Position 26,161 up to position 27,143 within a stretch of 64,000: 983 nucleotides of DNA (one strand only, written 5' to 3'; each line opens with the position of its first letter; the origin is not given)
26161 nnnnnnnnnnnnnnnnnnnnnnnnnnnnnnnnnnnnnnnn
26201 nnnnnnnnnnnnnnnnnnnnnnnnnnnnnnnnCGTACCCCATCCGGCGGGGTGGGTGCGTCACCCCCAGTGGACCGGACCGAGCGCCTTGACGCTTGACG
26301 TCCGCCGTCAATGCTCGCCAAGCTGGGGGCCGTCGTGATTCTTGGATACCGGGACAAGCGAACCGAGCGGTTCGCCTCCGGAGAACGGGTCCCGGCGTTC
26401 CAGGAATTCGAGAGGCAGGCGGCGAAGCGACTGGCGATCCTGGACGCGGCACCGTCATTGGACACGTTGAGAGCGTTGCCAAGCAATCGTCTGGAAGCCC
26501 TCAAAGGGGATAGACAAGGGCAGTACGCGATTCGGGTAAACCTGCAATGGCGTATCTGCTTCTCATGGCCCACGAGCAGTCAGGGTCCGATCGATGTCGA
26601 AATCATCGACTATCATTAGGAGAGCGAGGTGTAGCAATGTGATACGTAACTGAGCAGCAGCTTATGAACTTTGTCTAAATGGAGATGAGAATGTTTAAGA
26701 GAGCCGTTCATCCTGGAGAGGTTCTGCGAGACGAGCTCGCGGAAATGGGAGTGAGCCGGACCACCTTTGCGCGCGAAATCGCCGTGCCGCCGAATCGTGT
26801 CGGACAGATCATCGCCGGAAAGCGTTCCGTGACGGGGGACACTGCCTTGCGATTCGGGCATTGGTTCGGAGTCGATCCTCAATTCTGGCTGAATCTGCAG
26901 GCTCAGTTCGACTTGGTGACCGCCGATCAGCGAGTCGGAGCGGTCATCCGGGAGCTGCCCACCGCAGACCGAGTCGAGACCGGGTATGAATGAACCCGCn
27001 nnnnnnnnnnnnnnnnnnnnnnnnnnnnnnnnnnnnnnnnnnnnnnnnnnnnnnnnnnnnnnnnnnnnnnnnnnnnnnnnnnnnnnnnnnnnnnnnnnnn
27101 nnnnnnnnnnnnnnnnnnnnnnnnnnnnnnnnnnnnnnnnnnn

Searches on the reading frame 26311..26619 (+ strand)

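Call 18: search_protein_families(library=pfam, proteins=[window:26311-26619:+], max_evalue=0.001)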
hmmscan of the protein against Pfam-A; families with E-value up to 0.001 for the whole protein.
window:26311-26619:+ (102 aa): 1 family
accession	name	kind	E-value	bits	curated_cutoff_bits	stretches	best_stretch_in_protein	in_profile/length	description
PF05015.19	HigB-like_toxin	-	3.4e-12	47.1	27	1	14-102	4-91/91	RelE-like toxin of type II toxin-antitoxin system HigB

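Call 106: search_protein_families(library=padloc, proteins=[window:26311-26619:+], max_evalue=0.001)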
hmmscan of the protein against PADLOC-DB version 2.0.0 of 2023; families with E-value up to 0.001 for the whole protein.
window:26311-26619:+ (102 aa): 0 families

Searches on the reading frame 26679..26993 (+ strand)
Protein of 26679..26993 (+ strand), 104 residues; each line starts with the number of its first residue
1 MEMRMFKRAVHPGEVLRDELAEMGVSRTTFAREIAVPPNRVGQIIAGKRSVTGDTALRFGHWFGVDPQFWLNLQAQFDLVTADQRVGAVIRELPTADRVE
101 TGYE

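Call 18: search_protein_families(library=pfam, proteins=[window:26679-26993:+], max_evalue=0.001)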
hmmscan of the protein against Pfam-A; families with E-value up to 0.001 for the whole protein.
window:26679-26993:+ (104 aa): 1 family
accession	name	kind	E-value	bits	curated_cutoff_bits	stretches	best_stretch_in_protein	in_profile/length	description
PF01381.28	HTH_3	-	0.00036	20.9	23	1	16-68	1-53/55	Helix-turn-helix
